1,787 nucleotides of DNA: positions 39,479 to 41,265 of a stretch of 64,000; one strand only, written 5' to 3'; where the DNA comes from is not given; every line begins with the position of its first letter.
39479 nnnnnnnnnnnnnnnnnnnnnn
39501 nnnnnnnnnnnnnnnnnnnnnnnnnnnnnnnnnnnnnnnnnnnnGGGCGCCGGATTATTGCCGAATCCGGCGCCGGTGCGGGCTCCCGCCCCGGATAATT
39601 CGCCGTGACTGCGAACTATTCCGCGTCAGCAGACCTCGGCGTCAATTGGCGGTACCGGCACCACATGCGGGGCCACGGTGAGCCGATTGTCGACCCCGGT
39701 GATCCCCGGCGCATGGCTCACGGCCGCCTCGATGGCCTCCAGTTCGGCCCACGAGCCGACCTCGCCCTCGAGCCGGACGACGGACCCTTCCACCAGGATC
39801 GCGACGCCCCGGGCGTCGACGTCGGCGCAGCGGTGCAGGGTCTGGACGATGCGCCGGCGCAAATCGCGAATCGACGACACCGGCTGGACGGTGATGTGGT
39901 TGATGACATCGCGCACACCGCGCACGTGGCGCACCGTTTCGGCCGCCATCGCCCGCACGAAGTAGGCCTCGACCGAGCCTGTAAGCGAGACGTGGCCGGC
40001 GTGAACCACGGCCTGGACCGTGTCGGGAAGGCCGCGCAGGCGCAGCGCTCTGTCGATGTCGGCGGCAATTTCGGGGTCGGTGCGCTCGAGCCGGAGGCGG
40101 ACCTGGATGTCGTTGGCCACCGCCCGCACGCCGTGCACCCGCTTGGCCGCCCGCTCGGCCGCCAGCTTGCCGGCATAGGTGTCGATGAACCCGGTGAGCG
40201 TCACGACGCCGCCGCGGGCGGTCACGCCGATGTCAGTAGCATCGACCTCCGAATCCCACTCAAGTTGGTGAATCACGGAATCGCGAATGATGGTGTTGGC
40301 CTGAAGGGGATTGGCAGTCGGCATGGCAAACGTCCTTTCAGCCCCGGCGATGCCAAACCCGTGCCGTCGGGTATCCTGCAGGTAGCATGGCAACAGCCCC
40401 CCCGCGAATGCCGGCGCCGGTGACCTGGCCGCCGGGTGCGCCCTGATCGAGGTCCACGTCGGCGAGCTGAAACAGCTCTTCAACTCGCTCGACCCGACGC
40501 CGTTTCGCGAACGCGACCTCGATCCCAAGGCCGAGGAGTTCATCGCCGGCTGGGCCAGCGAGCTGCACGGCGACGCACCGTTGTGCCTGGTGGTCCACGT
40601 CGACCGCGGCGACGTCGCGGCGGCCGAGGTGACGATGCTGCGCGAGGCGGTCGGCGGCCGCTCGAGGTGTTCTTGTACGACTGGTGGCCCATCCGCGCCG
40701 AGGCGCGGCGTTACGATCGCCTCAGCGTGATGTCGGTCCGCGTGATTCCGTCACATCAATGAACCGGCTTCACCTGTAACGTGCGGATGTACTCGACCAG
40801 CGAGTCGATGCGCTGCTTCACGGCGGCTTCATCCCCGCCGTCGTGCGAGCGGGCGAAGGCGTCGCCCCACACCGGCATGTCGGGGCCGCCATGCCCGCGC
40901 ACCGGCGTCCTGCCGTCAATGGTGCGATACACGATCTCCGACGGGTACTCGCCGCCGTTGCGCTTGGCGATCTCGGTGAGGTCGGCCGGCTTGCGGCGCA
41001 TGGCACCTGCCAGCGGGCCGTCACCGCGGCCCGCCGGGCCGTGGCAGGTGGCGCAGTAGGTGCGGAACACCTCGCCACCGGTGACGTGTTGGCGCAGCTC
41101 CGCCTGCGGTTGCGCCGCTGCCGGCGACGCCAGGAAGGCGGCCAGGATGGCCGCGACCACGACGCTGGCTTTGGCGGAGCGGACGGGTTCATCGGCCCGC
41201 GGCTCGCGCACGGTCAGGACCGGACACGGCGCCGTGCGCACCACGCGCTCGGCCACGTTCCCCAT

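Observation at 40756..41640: Universal stress protein fused via one TM helix to a periplasmic c-type cytochrome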

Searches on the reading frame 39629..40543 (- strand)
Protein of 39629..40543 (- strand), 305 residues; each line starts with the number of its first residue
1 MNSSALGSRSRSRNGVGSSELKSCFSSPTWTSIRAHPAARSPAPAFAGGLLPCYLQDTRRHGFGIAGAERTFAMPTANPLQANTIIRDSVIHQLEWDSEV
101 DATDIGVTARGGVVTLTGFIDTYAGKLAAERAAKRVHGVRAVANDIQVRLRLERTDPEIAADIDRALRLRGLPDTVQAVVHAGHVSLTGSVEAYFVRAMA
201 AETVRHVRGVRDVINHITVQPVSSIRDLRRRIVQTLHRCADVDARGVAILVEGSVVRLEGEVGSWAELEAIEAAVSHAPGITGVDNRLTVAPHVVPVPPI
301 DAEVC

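Call 9: search_protein_families(library=pfam, proteins=[window:39629-40543:-], max_evalue=0.0001)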
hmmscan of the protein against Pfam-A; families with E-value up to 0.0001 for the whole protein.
window:39629-40543:- (305 aa): 1 family
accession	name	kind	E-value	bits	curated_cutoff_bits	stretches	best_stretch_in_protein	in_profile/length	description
PF04972.22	BON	-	1.7e-35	121.6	27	3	84-149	3-68/69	BON domain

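Call 54: search_protein_families(library=ncbifam, proteins=[window:39629-40543:-], max_evalue=0.001)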
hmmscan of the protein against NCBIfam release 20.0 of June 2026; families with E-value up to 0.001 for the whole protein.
window:39629-40543:- (305 aa): 4 families
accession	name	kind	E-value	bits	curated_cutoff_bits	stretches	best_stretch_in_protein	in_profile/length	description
NF007858.0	PRK10568.1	equivalog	4.2e-13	49.4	174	1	97-220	74-205/206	molecular chaperone OsmY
NF051434.1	ArfA_OmpATb_N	equivalog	5e-12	46.1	81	2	180-290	6-114/114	channel-forming protein ArfA/OmpATb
NF008247.1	PRK11023.1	equivalog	1.6e-07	31.3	184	0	83-144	126-186/192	division/outer membrane stress-associated lipid-binding lipoprotein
NF008399.0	PRK11198.1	equivalog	0.00011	22.7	134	0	240-291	38-89/149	peptidoglycan-binding protein LysM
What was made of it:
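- Closest known: ATP-binding single-domain Usps. Different: All NCBIfam equivalog scores are far below their cut-offs (call 54).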

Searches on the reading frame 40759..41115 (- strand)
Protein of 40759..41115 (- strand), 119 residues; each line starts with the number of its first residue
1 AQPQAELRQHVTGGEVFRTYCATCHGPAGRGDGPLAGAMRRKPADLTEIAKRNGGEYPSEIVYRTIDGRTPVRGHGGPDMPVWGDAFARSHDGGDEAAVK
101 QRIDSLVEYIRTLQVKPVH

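Call 30: search_solved_structures(query=window:40759-41115:-, max_evalue=1, show_alignments=2)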
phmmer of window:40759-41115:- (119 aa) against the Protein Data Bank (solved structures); distinct sequences matched with E-value up to 1: 36.
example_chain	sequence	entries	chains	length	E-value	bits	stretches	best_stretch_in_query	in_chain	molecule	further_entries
6h5l_B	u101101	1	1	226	4.1e-12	49.7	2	12-69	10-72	Conserved hypothetical cytochrome protein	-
9vr0_A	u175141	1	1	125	1.4e-06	31.9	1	8-83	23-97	Cytochrome c552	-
7o9u_A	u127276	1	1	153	2.2e-06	31.2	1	9-83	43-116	Cytochrome c552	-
9wcx_U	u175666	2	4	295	0.00012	25.6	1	11-38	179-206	Cytochrome bc1 complex cytochrome c subunit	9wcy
8snh_G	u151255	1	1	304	0.00013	25.5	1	12-38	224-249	Cbb3-type cytochrome c oxidase subunit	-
9g83_v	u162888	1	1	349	0.00046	23.7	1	12-31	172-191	Cbb3-type cytochrome c oxidase subunit CcoP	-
8smr_G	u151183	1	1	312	0.00056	23.4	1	12-38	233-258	Cbb3-type cytochrome c oxidase subunit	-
6xkw_p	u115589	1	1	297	0.00056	23.4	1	10-31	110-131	Cbb3-type cytochrome c oxidase subunit CcoP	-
6hwh_M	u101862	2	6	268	0.00084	22.9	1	12-37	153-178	Cytochrome bc1 complex cytochrome c subunit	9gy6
7rh5_O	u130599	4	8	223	0.00094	22.7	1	12-37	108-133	Cytochrome bc1 complex cytochrome c subunit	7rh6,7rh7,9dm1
8ovc_O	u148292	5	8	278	0.00099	22.6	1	12-37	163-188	Cytochrome bc1 complex cytochrome c subunit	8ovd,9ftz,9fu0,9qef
6adq_C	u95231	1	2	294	0.0011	22.5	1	12-37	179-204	Cytochrome bc1 complex cytochrome c subunit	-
7e1v_O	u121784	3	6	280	0.0016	22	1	12-37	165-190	Cytochrome bc1 complex cytochrome c subunit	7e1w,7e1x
8hcr_C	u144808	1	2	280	0.0016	22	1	12-37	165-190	Cytochrome bc1 complex cytochrome c subunit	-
6btm_E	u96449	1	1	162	0.0033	20.9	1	10-36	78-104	Alternative Complex III subunit E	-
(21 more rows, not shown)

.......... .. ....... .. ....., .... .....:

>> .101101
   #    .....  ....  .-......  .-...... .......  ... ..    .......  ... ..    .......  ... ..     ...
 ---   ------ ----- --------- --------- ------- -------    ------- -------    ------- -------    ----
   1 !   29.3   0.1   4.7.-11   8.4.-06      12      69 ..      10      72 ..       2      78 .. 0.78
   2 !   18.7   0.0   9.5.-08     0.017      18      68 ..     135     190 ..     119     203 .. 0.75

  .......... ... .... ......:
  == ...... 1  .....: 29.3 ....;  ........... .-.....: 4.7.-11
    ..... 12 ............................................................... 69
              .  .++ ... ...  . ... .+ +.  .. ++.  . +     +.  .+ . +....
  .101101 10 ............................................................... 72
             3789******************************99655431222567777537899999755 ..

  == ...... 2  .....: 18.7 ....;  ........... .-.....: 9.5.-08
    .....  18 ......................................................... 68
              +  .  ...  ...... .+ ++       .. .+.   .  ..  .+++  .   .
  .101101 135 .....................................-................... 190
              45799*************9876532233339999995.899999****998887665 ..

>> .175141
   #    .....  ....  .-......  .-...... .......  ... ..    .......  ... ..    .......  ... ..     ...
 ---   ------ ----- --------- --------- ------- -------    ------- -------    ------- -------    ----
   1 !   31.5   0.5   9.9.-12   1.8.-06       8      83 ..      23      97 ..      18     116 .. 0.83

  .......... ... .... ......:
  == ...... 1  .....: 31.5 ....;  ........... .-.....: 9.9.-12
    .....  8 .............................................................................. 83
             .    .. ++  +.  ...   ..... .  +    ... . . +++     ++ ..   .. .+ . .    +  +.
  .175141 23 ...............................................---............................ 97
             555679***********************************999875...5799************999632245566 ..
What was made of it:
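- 40759..41112 (-): Predicted mature periplasmic class-I monohaem cytochrome c (residues 177-294, 12.8 kDa apoprotein). PDB sequence hits 6h5l_B (E 4e-12) and cytochrome c552 (E 1e-6) (call 30).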

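Call 36: find_homologous_proteins(query=window:40759-41112:-, max_evalue=0.00001)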
Query window:40759-41112:- (118 aa): 1573 proteins with E <= 0.00001 among 1581 candidates; the best 120 are listed.
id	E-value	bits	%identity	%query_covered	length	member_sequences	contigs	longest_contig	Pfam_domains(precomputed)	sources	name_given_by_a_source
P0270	8.7e-65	234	86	100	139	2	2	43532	PF13442.12,PF00034.27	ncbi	-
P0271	5.5e-63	229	85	100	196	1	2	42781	-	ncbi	-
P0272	2.3e-61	223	83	96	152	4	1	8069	PF13442.12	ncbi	-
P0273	3.4e-61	223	89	92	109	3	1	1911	PF13442.12,PF00034.27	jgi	jgi:mono/diheme cytochrome c family protein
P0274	2.3e-52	194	71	97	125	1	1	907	PF13442.12,PF00034.27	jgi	jgi:mono/diheme cytochrome c family protein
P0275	5.9e-52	193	71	99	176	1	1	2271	PF13442.12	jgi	jgi:mono/diheme cytochrome c family protein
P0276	1.1e-51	192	72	95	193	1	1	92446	PF13442.12,PF00582.33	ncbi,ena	-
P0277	2.7e-51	191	71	97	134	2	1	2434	PF13442.12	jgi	jgi:mono/diheme cytochrome c family protein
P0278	7.1e-51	190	69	97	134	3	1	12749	PF13442.12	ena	-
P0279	2.1e-50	188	71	96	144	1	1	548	PF13442.12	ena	-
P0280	4.1e-50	187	67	96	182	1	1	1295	PF13442.12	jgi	jgi:mono/diheme cytochrome c family protein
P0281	6.1e-50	187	73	96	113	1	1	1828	PF13442.12,PF00034.27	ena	-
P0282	7.7e-50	186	72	92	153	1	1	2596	PF13442.12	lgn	-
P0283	1.9e-49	185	70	99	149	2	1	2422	PF13442.12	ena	-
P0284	2.5e-49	185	70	96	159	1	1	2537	PF13442.12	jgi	jgi:mono/diheme cytochrome c family protein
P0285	3.0e-49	184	69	99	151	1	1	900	PF13442.12,PF00034.27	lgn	-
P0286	3.1e-49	184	73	91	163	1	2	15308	PF13442.12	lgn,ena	-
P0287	4.0e-49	184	68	96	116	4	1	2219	PF13442.12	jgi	jgi:mono/diheme cytochrome c family protein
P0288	4.4e-49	184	68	97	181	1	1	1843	PF13442.12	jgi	jgi:mono/diheme cytochrome c family protein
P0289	6.9e-49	183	70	96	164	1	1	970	PF13442.12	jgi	jgi:mono/diheme cytochrome c family protein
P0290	8.0e-49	183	66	99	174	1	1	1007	PF13442.12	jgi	jgi:mono/diheme cytochrome c family protein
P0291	1.3e-48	182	67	99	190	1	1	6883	PF13442.12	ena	-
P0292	1.6e-48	182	68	96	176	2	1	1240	PF13442.12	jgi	jgi:mono/diheme cytochrome c family protein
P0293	1.7e-48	182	67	96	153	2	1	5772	PF13442.12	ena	-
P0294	2.8e-48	181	69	94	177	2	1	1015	PF13442.12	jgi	jgi:mono/diheme cytochrome c family protein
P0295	3.6e-48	181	66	97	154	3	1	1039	PF13442.12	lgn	-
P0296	4.5e-48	181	68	95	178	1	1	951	PF13442.12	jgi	jgi:mono/diheme cytochrome c family protein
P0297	4.6e-48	180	68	96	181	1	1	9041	PF13442.12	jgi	jgi:mono/diheme cytochrome c family protein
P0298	5.9e-48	180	68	95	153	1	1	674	PF13442.12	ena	-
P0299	7.7e-48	180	67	96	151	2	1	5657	PF13442.12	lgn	-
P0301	2.2e-47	178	66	98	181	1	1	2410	PF13442.12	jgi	jgi:mono/diheme cytochrome c family protein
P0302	2.4e-47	178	68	99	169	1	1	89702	PF13442.12,PF00034.27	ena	-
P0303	2.6e-47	178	67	97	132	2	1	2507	PF13442.12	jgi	jgi:mono/diheme cytochrome c family protein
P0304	2.8e-47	178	67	96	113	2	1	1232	PF13442.12,PF00034.27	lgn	-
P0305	3.0e-47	178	64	100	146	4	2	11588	PF13442.12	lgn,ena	-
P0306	3.5e-47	178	66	98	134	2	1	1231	PF13442.12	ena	-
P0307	3.5e-47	178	66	98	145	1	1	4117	PF13442.12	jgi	-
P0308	3.7e-47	178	66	98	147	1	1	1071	PF13442.12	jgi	-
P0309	3.9e-47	177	68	97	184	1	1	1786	PF13442.12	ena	-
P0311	4.5e-47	177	66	97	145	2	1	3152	PF13442.12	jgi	jgi:mono/diheme cytochrome c family protein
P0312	4.5e-47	177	65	96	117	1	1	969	PF13442.12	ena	-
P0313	4.9e-47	177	65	97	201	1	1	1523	PF13442.12,PF00582.33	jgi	jgi:nucleotide-binding universal stress UspA family protein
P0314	4.9e-47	177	68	94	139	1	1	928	PF13442.12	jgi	jgi:mono/diheme cytochrome c family protein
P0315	5.0e-47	177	70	92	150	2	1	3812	PF13442.12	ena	-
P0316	6.5e-47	177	65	98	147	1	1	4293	PF13442.12,PF00034.27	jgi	jgi:mono/diheme cytochrome c family protein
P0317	7.4e-47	177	68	94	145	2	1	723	PF13442.12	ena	-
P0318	8.1e-47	176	64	98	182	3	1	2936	PF13442.12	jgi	jgi:mono/diheme cytochrome c family protein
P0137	9.2e-47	176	64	100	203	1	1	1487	PF13442.12,PF00034.27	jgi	jgi:mono/diheme cytochrome c family protein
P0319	1.2e-46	176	67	97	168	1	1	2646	PF13442.12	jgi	jgi:mono/diheme cytochrome c family protein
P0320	1.4e-46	176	70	92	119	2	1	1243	PF13442.12,PF00034.27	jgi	jgi:mono/diheme cytochrome c family protein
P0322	1.6e-46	175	67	93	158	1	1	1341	PF13442.12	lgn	-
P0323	2.3e-46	175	68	92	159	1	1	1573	PF13442.12,PF00034.27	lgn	-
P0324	2.5e-46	175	66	95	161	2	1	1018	PF13442.12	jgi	jgi:mono/diheme cytochrome c family protein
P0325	2.5e-46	175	64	95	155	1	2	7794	PF13442.12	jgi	-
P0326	3.2e-46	175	67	97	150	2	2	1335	PF13442.12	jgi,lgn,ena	jgi:mono/diheme cytochrome c family protein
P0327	3.2e-46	175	67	95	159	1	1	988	PF13442.12,PF00034.27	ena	-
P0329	5.0e-46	174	66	95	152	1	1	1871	PF13442.12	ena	-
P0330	5.2e-46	174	72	86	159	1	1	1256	PF13442.12,PF00034.27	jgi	jgi:mono/diheme cytochrome c family protein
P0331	5.3e-46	174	70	89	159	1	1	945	PF13442.12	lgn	-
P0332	5.5e-46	174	69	90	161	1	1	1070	PF13442.12,PF00034.27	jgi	jgi:mono/diheme cytochrome c family protein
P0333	5.8e-46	174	65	96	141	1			PF13442.12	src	-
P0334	6.0e-46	174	66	93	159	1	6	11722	PF13442.12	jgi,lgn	-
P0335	6.1e-46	174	70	84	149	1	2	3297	PF13442.12,PF00034.27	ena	-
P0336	6.2e-46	174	67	94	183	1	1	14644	PF13442.12,PF00034.27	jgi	jgi:mono/diheme cytochrome c family protein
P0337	6.9e-46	173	64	96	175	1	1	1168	PF13442.12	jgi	-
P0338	7.4e-46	173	65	95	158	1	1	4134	PF13442.12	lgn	-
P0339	8.2e-46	173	71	86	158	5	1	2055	PF13442.12,PF00034.27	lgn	-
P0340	8.8e-46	173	66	95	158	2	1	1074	PF13442.12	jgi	jgi:mono/diheme cytochrome c family protein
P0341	1.1e-45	173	63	98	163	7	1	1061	PF13442.12,PF00034.27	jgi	jgi:mono/diheme cytochrome c family protein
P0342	1.2e-45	173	72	86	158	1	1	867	PF13442.12,PF00034.27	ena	-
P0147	1.2e-45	173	66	97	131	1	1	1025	PF13442.12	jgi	jgi:mono/diheme cytochrome c family protein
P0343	1.3e-45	173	63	100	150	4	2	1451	PF13442.12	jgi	jgi:mono/diheme cytochrome c family protein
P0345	1.3e-45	173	64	95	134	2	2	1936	PF13442.12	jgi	jgi:mono/diheme cytochrome c family protein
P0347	1.9e-45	172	66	93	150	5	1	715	PF13442.12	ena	-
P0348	2.1e-45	172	64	95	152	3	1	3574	PF13442.12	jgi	jgi:mono/diheme cytochrome c family protein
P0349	2.1e-45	172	67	92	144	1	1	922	PF13442.12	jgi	jgi:mono/diheme cytochrome c family protein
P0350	2.4e-45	172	63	95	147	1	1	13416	PF13442.12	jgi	jgi:mono/diheme cytochrome c family protein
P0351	2.8e-45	171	64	97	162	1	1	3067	PF13442.12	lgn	-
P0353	3.3e-45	171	66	94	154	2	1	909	PF13442.12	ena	-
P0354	3.3e-45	171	69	92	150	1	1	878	PF13442.12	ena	-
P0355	3.5e-45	171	64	97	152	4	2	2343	PF13442.12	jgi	jgi:mono/diheme cytochrome c family protein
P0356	4.7e-45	171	64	96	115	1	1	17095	PF13442.12,PF00034.27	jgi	jgi:mono/diheme cytochrome c family protein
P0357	5.3e-45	171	65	97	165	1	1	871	PF13442.12,PF00034.27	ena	-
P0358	6.7e-45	170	62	97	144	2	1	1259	PF13442.12,PF00034.27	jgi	-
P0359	7.4e-45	170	64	96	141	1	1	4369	PF13442.12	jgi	jgi:mono/diheme cytochrome c family protein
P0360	9.7e-45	170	65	98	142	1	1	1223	PF13442.12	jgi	-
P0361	1.0e-44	170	65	96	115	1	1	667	PF13442.12,PF00034.27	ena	-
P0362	1.1e-44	170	66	92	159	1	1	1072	PF13442.12,PF00034.27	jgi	jgi:mono/diheme cytochrome c family protein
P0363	1.8e-44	169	67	95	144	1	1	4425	PF13442.12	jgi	jgi:mono/diheme cytochrome c family protein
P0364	2.0e-44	169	63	98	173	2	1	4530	PF13442.12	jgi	jgi:mono/diheme cytochrome c family protein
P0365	2.2e-44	169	64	92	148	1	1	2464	PF13442.12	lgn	-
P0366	2.9e-44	168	66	90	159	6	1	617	PF13442.12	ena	-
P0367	3.0e-44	168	62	97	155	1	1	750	PF13442.12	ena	-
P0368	3.1e-44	168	63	97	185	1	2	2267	PF13442.12,PF00034.27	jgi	jgi:mono/diheme cytochrome c family protein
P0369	3.2e-44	168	60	97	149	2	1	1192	PF13442.12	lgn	-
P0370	3.2e-44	168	66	92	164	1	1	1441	PF13442.12,PF00034.27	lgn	-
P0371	3.9e-44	168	63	94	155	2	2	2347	PF13442.12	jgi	jgi:mono/diheme cytochrome c family protein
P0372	4.1e-44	168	69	86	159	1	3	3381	PF13442.12,PF00034.27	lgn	-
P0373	4.1e-44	168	69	88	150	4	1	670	PF13442.12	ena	-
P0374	4.3e-44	168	64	96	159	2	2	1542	PF13442.12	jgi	jgi:mono/diheme cytochrome c family protein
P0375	4.4e-44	168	70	86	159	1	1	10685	PF13442.12,PF00034.27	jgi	jgi:mono/diheme cytochrome c family protein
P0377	5.0e-44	167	65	94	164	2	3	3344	PF13442.12,PF00034.27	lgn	-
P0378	5.0e-44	167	67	88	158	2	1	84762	PF13442.12,PF00034.27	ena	-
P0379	5.4e-44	167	63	97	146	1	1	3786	PF13442.12,PF00034.27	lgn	-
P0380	5.9e-44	167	67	95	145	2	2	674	PF13442.12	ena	-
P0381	6.8e-44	167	65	94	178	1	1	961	PF13442.12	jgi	jgi:mono/diheme cytochrome c family protein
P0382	8.9e-44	167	60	98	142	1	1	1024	PF13442.12,PF00034.27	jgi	jgi:mono/diheme cytochrome c family protein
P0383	9.3e-44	167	66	96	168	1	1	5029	PF13442.12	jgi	jgi:mono/diheme cytochrome c family protein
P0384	1.1e-43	166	63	95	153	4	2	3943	PF13442.12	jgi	jgi:mono/diheme cytochrome c family protein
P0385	1.1e-43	166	66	93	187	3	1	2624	PF13442.12,PF00582.33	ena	-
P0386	1.2e-43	166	65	92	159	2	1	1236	PF13442.12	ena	-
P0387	1.3e-43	166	66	94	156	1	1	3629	PF13442.12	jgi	jgi:mono/diheme cytochrome c family protein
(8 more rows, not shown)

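Call 40: find_encoding_contigs(protein=P0272, flank=4000, max_places=3)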
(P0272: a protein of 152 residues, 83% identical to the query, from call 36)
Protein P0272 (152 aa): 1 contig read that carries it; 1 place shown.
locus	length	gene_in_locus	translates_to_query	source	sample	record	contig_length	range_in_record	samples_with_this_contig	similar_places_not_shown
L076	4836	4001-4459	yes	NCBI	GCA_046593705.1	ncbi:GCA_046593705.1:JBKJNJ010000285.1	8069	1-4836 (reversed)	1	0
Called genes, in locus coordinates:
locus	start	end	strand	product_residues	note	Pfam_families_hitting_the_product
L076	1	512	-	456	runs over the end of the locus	PF00072:Response_reg, PF00158:Sigma54_activat, PF14532:Sigma54_activ_2, PF00004:AAA (weak), PF07728:AAA_5 (weak), PF25601:AAA_lid_14, PF02954:HTH_8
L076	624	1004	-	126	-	PF00072:Response_reg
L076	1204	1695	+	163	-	PF00582:Usp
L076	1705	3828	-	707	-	PF02629:CoA_binding, PF13380:CoA_binding_2, PF13607:Succ_CoA_lig, PF19045:Ligase_CoA_2, PF13549:ATP-grasp_5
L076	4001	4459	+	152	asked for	PF13442:Cytochrome_CBB3 (faint)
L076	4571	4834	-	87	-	?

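Call 44: predict_structure(alignment_id=A3)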
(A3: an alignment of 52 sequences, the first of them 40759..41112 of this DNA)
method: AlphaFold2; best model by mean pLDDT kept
length: 118 residues; sequences in the alignment: 52
mean_pLDDT: 72.5   pTM: 0.62
mean pLDDT of the five models: 72.5, 66.5, 60.7, 50.7, 49.6
residues with pLDDT >= 90: 0; 70-90: 75; 50-70: 39; < 50: 4
segments of 3 or more residues with pLDDT < 50: 1-3
pLDDT, mean of each block of 10 residues (from residue 1): 57 81 81 79 76 69 68 64 72 78 80 63
secondary structure, 60 per line:
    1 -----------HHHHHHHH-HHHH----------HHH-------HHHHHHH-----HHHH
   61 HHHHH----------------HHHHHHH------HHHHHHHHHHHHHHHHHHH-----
elements in order: H12-19 H21-24 H45-51 H57-65 H82-88 H95-113
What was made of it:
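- On Class I c-type cytochrome (PF00034 / PF13442): The model has pLDDT 72.5 and no haem (call 44).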

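Call 47: fold_search(model_id=the predicted structure, library=pdb)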
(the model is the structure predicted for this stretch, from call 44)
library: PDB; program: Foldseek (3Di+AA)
matches with E <= 10: 22; with E <= 0.001: 0
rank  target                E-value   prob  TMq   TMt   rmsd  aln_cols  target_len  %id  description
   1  6lod_E                6.4e-03  1.00  0.53  0.41   4.1       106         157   24  Cryo-EM structure of the air-oxidized photosynthetic alternative complex III from Roseiflexus castenholzii (released 2020-11-04)
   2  9vr0_MODEL_1_A        4.0e-02  1.00  0.51  0.51   4.2       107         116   27  NMR solution structure of termini-truncated oxidized cytochrome c552 from Thioalkalivibrio paradoxus (released 2025-07-30)
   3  7o9u_MODEL_1_A        4.3e-02  0.96  0.45  0.37  10.3       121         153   26  Solution structure of oxidized cytochrome c552 from Thioalkalivibrio paradoxus (released 2021-05-05)
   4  7o38                  5.1e-02  0.99  0.49  0.66   3.9       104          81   23  cytochrome C kustc0562 from Kuenenia stuttgartiensis (released 2021-10-13)
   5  5mxy                  2.5e-01  0.85  0.44  0.58   4.8       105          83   22  KustC0563 c-type cytochrome (released 2018-02-14)
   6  4eid                  4.8e-01  0.72  0.45  0.55   3.8       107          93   22  Crystal structure of cytochrome c6 Q57V mutant from Synechococcus sp. PCC 7002 (released 2013-04-10)
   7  8k9e_E                5.3e-01  0.77  0.51  0.38   8.6       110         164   24  Cryo-EM structure of the photosynthetic alternative complex III from Chloroflexus aurantiacus at 3.3 angstrom (released 2024-03-06)
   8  6h5l_B                5.7e-01  0.82  0.50  0.29   3.6       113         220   27  Kuenenia stuttgartiensis reducing HAO-like protein complex Kustc0457/Kustc0458 (released 2019-04-10)
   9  2zxy                  7.1e-01  0.60  0.47  0.59   4.2       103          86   16  Crystal Structure of Cytochrome c555 from Aquifex aeolicus (released 2009-08-04)
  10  6onq                  7.6e-01  0.72  0.47  0.36   3.5       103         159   21  Crystal structure of c-type cytochrome XoxG from Methylobacterium extorquens AM1 (released 2019-05-08)
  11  8yts_A                7.6e-01  0.51  0.38  0.52   5.6       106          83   15  The structure of the cytochrome c546/556 from Thioalkalivibrio paradoxus with unusual UV-Vis spectral features at atom (released 2024-04-24)
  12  8jej_C                1.5e+00  0.08  0.30  0.12  14.1       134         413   16  Cryo-EM Structure of Na-dithionite Reduced Membrane-bound Fructose Dehydrogenase from Gluconobacter japonicus (released 2023-10-25)
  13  9l08_A                1.6e+00  0.25  0.43  0.21   5.2       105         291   17  Cyclic Trimer of Helix-Linked Cytochrome c555 (released 2025-05-28)
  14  7e1w_O                2.5e+00  0.20  0.40  0.23   6.7       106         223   23  Cryo-EM structure of hybrid respiratory supercomplex consisting of Mycobacterium tuberculosis complexIII and Mycobacte (released 2021-10-27)
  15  8iwh_V                2.5e+00  0.09  0.35  0.32   6.8       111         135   16  Structure and characteristics of a photosystem II supercomplex containing monomeric LHCX and dimeric FCPII antennae fr (released 2023-10-25)
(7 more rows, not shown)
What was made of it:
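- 40759..41112 (-): Foldseek hits are all class-I cytochromes c, at TM about 0.5 (call 47).
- Closest known: Membrane-anchored cytochromes c. Same: ActE is the best Foldseek match (E 6e-3, TM 0.53; call 47).
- The closest fold match, ActE of alternative complex III, is itself a membrane-associated monohaem subunit (call 47).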
